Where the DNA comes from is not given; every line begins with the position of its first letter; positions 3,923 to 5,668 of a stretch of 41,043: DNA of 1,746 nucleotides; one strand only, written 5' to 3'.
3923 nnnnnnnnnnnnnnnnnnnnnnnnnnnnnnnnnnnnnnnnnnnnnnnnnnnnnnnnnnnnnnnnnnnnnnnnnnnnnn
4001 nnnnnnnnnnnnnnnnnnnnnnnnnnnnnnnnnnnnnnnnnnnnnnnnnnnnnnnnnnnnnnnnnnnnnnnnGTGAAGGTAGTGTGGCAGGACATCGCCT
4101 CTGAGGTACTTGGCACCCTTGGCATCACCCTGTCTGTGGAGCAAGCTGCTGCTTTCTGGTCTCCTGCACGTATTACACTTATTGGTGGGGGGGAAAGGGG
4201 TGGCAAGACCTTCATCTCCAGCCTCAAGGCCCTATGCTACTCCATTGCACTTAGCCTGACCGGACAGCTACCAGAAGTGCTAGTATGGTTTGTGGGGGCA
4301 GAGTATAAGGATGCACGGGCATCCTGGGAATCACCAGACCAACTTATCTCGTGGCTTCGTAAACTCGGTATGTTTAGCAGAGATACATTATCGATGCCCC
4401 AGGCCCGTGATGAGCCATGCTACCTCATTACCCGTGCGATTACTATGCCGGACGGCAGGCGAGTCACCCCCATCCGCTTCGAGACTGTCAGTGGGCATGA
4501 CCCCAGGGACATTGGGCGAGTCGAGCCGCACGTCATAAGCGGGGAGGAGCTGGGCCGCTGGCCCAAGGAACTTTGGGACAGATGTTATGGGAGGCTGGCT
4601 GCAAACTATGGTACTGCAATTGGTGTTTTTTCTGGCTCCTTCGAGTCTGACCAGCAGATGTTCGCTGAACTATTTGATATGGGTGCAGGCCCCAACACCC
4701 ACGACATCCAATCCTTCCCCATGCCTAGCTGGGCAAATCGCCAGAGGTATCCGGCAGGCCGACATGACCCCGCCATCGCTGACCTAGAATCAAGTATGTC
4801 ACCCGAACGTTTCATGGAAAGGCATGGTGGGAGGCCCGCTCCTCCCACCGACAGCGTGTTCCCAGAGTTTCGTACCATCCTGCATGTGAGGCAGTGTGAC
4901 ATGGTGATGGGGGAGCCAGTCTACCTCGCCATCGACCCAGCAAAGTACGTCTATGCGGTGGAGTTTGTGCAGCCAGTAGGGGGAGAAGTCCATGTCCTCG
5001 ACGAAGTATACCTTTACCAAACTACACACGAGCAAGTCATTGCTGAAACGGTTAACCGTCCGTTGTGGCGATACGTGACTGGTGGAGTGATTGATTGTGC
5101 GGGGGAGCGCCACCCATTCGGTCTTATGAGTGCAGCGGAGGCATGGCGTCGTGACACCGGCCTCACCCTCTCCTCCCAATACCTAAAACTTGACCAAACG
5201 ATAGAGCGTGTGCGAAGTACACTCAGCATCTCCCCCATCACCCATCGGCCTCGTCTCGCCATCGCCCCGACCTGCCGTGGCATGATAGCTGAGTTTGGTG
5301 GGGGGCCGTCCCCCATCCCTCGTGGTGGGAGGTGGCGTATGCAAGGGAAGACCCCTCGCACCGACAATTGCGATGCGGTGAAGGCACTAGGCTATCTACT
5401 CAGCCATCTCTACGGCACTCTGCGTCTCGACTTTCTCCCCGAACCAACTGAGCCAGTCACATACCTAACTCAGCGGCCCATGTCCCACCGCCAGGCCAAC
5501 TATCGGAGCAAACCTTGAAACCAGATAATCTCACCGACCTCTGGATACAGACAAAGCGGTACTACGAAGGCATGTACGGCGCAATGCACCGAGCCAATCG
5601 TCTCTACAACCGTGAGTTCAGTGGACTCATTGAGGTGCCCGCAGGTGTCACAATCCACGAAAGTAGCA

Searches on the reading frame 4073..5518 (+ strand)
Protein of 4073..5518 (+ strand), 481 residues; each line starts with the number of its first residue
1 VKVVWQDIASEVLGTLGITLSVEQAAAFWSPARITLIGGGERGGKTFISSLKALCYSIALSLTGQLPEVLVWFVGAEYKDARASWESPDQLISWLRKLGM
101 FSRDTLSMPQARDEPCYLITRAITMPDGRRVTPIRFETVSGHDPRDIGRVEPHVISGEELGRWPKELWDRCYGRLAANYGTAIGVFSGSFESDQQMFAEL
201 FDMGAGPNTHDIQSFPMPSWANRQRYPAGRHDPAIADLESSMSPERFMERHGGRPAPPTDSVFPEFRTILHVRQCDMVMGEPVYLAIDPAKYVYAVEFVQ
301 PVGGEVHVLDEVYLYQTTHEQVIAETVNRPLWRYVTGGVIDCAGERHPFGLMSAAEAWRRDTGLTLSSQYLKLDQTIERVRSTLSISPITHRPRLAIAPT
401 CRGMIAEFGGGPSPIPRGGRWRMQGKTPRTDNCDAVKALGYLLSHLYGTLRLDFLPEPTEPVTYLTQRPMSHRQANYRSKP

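Call 8: search_protein_families(library=phrogs, proteins=[window:4073-5518:+])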
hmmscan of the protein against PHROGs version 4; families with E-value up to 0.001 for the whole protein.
window:4073-5518:+ (481 aa): 1 family
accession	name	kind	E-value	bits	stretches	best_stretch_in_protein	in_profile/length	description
phrog_2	-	head and packaging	2.1e-08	34.4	1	23-410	269-562/807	terminase large subunit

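Call 22: search_dna_similar(query=window:4073-5518:+, collection=phages, mode=protein, max_rows=25)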
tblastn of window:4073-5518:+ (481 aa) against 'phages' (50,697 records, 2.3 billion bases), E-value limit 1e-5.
Records with a match: 41; places in all: 41; records where one place covers at least 80% of the query: 2.
Best place of each record, by identity: <60% 41.
By first word of the organism name: Microbacterium 38; Arthrobacter 2; Curtobacterium 1.
By host as written in the record: Microbacterium foliorum NRRL B-24224 26; Microbacterium foliorum NRRL B-24224 SEA 12; Arthrobacter globiformis B-2979 2; Curtobacterium flaccumfaciens NRRL B-729 SEA 1.
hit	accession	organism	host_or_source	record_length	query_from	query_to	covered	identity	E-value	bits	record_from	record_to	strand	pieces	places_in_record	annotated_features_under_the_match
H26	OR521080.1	Microbacterium phage Huwbert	Microbacterium foliorum NRRL B-24224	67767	24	446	88%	22.6%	2e-9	66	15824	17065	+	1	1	35: terminase large subunit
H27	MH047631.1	Microbacterium phage Triscuit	Microbacterium foliorum NRRL B-24224 SEA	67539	24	446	88%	21.9%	1e-6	57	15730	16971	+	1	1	34: terminase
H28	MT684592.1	Microbacterium phage Aesir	Microbacterium foliorum NRRL B-24224 SEA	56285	32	330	62%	27.4%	8e-11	71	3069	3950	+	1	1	10: terminase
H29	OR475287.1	Microbacterium phage JDawG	Microbacterium foliorum NRRL B-24224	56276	32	330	62%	27.1%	2e-10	69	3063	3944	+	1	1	11: terminase large subunit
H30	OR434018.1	Microbacterium phage Erudite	Microbacterium foliorum NRRL B-24224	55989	32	330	62%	27.1%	2e-10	69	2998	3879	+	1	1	10: terminase large subunit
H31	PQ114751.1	Microbacterium phage Dauntless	Microbacterium foliorum NRRL B-24224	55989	32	330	62%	27.1%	2e-10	69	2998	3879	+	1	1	10: terminase large subunit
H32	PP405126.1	Microbacterium phage MortySmith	Microbacterium foliorum NRRL B-24224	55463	32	330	62%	27.1%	2e-10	69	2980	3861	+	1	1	10: terminase large subunit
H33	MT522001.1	Microbacterium phage Karate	Microbacterium foliorum NRRL B-24224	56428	32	330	62%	27.1%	3e-10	69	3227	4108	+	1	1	10: terminase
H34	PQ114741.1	Microbacterium phage Crestdrop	Microbacterium foliorum NRRL B-24224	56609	32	330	62%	27.1%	3e-10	69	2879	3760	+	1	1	10: terminase large subunit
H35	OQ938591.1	Microbacterium phage Tedro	Microbacterium foliorum NRRL B-24224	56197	32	330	62%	26.8%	5e-10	68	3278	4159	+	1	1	11: terminase large subunit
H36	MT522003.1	Microbacterium phage Rie18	Microbacterium foliorum NRRL B-24224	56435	32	330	62%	26.8%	2e-9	66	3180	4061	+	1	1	11: terminase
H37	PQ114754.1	Microbacterium phage JingleBells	Microbacterium foliorum NRRL B-24224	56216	32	330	62%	26.8%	2e-9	66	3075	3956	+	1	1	10: terminase large subunit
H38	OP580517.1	Microbacterium phage Hager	Microbacterium foliorum NRRL B-24224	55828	32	330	62%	26.8%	2e-9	66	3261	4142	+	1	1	11: terminase large subunit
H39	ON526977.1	Microbacterium phage Potty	Microbacterium foliorum NRRL B-24224 SEA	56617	32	330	62%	26.4%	4e-9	65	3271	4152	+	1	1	11: terminase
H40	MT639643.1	Microbacterium phage FreddieHg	Microbacterium foliorum NRRL B-24224 SEA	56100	32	330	62%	26.4%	4e-9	65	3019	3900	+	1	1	10: terminase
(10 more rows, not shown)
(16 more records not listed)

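Call 24: find_related_loci(query=window:4073-5518:+, collection=viral_contigs, flank=10000)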
Query window:4073-5518:+ (481 aa) in viral_contigs; peptide patterns used: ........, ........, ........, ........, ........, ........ (x = any residue, [..] = any of these).
No stretch of DNA in the collection matches any of the patterns.

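Call 25: find_homologous_proteins(query=window:4073-5518:+, max_evalue=1e-10)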
Query window:4073-5518:+ (481 aa): 44 proteins with E <= 1e-10 among 7156 candidates.
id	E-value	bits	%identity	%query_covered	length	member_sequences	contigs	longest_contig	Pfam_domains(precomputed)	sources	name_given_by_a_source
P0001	0.0e+0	1126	100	100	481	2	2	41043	-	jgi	jgi:hypothetical protein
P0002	1.2e-128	448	49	96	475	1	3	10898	-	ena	-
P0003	5.5e-127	443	49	91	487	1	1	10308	-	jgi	jgi:hypothetical protein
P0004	9.1e-127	442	47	94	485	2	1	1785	-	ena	-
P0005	3.3e-124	433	48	92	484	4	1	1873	-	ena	-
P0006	1.5e-121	425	48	92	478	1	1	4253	-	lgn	-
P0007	4.3e-121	423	46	97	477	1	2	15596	-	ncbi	-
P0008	8.5e-121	422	48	89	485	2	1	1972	-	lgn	-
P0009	1.3e-120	421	48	93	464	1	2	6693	-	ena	-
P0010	1.2e-118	415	46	96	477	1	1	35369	-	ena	-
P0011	4.0e-118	413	46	94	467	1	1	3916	-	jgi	jgi:hypothetical protein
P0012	3.1e-114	400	46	95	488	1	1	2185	-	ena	-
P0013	2.6e-112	394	43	96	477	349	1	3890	-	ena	-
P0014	1.5e-111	392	42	97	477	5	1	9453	-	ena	-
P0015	3.2e-108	381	44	94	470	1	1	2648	-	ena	-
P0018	2.1e-106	375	43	98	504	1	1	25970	-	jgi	jgi:hypothetical protein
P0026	4.0e-81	291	39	92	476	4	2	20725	-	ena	-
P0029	3.9e-75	271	39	81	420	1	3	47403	-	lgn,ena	-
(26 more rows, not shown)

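Call 26: find_encoding_contigs(protein=P0001, flank=10000, max_places=6)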
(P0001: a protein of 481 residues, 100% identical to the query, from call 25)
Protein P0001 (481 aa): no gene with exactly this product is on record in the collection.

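Call 27: find_encoding_contigs(protein=P0010, flank=10000, max_places=3)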
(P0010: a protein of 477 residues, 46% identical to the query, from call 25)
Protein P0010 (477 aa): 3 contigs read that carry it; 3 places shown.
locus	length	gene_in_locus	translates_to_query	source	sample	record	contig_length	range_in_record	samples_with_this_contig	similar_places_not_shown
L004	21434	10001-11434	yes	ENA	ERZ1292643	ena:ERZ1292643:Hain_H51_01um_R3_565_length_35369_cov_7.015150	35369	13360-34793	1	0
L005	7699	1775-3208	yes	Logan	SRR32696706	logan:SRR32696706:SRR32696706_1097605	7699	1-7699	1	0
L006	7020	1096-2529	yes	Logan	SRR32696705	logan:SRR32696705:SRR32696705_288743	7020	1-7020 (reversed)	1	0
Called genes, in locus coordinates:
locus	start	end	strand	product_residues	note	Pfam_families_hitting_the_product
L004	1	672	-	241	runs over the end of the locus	PF02732:ERCC4 (weak)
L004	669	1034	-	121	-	-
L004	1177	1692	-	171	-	-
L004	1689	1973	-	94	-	-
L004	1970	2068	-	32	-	-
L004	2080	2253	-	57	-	-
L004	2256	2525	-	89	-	-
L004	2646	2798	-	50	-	-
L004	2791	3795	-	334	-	PF13481:AAA_25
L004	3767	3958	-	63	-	-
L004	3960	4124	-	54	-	-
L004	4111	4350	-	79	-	-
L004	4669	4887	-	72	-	-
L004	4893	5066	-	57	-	-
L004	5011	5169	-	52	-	-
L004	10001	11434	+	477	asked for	-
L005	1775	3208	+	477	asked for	-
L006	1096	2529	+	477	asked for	-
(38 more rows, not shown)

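Call 32: find_encoding_contigs(protein=P0002, flank=10000, max_places=3)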
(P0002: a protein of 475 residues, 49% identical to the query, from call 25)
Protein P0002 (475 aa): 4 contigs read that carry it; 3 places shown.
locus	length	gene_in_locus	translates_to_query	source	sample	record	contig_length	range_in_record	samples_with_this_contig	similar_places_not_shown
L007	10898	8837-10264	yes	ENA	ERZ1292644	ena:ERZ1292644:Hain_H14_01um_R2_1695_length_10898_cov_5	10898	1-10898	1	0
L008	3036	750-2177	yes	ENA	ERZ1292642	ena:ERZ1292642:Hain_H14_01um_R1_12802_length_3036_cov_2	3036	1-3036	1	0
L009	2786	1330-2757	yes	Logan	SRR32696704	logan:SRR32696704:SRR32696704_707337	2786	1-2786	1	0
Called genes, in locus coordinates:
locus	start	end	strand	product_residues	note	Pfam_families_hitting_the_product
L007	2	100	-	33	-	?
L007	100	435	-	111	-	-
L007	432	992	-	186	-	-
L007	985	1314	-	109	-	-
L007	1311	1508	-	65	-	-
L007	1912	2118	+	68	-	-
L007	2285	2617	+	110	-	-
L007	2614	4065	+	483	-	PF00004:AAA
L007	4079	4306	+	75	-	-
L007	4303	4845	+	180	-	-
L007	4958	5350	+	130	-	-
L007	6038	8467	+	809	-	-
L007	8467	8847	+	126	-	-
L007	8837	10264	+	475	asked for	-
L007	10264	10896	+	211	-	?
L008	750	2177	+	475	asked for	-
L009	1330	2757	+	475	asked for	-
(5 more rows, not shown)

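Call 33: find_encoding_contigs(protein=P0003, flank=10000, max_places=2)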
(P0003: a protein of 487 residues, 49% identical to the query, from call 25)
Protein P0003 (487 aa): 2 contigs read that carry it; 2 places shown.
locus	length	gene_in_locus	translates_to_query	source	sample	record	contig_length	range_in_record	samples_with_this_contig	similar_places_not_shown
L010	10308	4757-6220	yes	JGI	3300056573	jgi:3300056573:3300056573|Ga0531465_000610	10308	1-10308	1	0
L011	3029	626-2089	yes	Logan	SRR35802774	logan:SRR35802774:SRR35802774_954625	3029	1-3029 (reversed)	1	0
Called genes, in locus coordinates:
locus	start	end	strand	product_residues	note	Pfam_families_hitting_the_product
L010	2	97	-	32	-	?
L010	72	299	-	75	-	-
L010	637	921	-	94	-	-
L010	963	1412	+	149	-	-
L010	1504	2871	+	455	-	PF25199:nSTAND_NTPase5, PF20720:nSTAND3 (weak), PF00004:AAA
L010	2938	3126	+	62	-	-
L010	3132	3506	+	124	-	-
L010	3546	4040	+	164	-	-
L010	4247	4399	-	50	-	-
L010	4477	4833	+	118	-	-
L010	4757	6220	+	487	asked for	-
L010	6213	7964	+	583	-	-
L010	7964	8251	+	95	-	-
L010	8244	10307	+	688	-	?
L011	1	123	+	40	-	?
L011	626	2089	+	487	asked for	-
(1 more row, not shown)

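Call 34: find_encoding_contigs(protein=P0007, flank=10000, max_places=2)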
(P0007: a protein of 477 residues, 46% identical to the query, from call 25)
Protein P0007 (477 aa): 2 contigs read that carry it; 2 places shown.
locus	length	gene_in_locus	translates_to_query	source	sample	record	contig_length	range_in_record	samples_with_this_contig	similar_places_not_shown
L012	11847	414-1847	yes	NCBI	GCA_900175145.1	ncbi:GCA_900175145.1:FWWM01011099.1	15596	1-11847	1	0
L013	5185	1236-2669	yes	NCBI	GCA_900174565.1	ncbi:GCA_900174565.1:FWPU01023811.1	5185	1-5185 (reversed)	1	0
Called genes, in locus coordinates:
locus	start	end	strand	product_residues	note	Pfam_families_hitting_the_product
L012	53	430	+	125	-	-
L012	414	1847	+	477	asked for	-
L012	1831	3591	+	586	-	-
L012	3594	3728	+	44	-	-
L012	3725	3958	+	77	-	-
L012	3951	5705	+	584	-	-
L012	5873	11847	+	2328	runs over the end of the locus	PF00589:Phage_integrase (weak)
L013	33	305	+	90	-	-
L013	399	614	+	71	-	-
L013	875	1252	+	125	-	-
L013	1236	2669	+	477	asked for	-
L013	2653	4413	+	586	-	-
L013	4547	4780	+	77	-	-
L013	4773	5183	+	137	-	?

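Call 50: find_encoding_contigs(protein=P0050, flank=10000, max_places=4)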
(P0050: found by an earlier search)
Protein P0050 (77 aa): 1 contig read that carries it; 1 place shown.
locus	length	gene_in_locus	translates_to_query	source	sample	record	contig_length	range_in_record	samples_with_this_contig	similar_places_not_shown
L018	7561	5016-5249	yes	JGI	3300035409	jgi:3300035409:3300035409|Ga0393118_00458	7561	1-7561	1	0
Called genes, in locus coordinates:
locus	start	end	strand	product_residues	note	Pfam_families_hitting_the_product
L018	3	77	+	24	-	?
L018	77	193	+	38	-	-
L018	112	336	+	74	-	-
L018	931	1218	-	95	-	-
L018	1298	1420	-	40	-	-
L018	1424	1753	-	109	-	-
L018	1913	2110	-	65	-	-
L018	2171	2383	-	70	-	-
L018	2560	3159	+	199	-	PF23802:DUF7178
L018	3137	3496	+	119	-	-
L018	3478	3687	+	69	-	-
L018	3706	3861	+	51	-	-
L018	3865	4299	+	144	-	-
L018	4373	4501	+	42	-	-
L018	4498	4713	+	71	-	-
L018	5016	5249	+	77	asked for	-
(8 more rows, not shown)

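Call 53: find_encoding_contigs(protein=P0018, flank=10000, max_places=1)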
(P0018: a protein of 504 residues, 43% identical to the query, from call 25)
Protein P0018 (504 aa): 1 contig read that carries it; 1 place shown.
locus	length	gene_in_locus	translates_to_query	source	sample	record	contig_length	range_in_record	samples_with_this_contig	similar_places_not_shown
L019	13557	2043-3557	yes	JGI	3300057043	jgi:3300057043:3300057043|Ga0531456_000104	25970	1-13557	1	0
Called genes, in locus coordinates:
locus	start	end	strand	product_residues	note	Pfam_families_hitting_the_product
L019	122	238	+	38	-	-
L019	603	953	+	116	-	-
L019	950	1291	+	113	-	-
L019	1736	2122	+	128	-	-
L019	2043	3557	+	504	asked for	-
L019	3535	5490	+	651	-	-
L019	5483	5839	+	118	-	-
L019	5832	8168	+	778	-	-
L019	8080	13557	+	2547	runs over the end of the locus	PF00589:Phage_integrase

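Call 54: find_encoding_contigs(protein=P0029, flank=10000, max_places=1)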
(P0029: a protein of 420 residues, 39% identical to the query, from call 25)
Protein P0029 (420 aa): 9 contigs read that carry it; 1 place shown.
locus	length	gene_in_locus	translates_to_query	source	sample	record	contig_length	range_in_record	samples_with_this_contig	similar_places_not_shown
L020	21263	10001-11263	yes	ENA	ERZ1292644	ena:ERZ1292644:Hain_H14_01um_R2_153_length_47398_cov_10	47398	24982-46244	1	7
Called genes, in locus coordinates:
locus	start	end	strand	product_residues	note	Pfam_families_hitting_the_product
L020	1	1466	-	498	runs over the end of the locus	PF00501:AMP-binding, PF13193:AMP-binding_C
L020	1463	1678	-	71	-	-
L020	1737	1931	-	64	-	-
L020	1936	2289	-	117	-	-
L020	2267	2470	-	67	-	-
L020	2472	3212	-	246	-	-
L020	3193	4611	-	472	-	-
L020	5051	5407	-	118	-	-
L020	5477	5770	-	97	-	-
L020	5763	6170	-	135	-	-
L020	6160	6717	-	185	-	-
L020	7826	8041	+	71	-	-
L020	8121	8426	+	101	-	-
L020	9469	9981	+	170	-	-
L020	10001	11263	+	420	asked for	-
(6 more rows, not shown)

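Call 55: find_encoding_contigs(protein=P0026, flank=10000, max_places=1)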
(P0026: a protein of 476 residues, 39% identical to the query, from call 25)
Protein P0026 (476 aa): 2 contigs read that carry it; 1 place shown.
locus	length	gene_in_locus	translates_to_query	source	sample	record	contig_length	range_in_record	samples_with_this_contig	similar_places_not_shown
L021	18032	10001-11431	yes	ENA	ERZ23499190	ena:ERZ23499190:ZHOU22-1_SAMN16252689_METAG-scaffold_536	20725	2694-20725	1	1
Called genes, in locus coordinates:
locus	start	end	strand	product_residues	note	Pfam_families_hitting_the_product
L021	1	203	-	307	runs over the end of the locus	-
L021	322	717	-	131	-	-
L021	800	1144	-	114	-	PF02945:Endonuclease_7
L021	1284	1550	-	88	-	-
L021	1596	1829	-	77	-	-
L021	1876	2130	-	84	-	-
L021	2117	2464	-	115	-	-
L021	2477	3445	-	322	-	PF13481:AAA_25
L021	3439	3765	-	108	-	-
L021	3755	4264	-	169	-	-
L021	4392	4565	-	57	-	-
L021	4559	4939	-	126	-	-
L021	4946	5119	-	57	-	-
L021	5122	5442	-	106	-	-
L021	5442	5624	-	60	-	-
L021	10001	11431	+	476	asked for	-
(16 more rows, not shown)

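Call 76: find_related_loci(query=A5, collection=viral_contigs, flank=10000)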
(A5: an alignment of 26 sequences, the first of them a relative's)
Query A5 (481 aa) in viral_contigs; peptide patterns used: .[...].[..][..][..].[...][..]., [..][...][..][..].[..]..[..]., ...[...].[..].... (x = any residue, [..] = any of these).
239 stretches matched a pattern; 216 encode a relative of the query (tblastn E <= 1e-3); the best 80 are kept; 80 distinct loci.
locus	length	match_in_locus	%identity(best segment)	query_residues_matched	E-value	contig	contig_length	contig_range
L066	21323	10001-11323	43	3-453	3e-118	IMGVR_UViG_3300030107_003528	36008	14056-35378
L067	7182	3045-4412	43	2-468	3e-118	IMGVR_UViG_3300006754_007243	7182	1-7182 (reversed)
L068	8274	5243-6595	43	4-465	4e-118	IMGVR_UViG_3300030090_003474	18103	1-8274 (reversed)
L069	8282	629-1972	44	2-462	1e-117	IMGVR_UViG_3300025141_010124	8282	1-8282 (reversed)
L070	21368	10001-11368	42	2-468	3e-117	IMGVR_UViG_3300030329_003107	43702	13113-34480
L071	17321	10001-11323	43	3-453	5e-117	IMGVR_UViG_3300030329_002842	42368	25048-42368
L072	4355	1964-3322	42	2-465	5e-117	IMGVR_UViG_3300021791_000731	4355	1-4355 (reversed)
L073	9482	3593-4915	43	3-453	6e-116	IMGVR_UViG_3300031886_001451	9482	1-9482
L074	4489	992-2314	43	3-453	8e-117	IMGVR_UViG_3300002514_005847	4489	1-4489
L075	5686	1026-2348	43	3-453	4e-116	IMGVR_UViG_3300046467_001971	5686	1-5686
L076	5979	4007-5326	42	4-453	1e-112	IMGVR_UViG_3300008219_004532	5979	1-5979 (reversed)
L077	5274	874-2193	42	4-453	2e-111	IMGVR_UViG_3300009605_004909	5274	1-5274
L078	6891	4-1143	44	63-453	2e-102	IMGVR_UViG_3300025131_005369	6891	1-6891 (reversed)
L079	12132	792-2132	40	5-451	4e-99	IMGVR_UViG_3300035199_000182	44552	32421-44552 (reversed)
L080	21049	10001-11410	40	4-473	1e-98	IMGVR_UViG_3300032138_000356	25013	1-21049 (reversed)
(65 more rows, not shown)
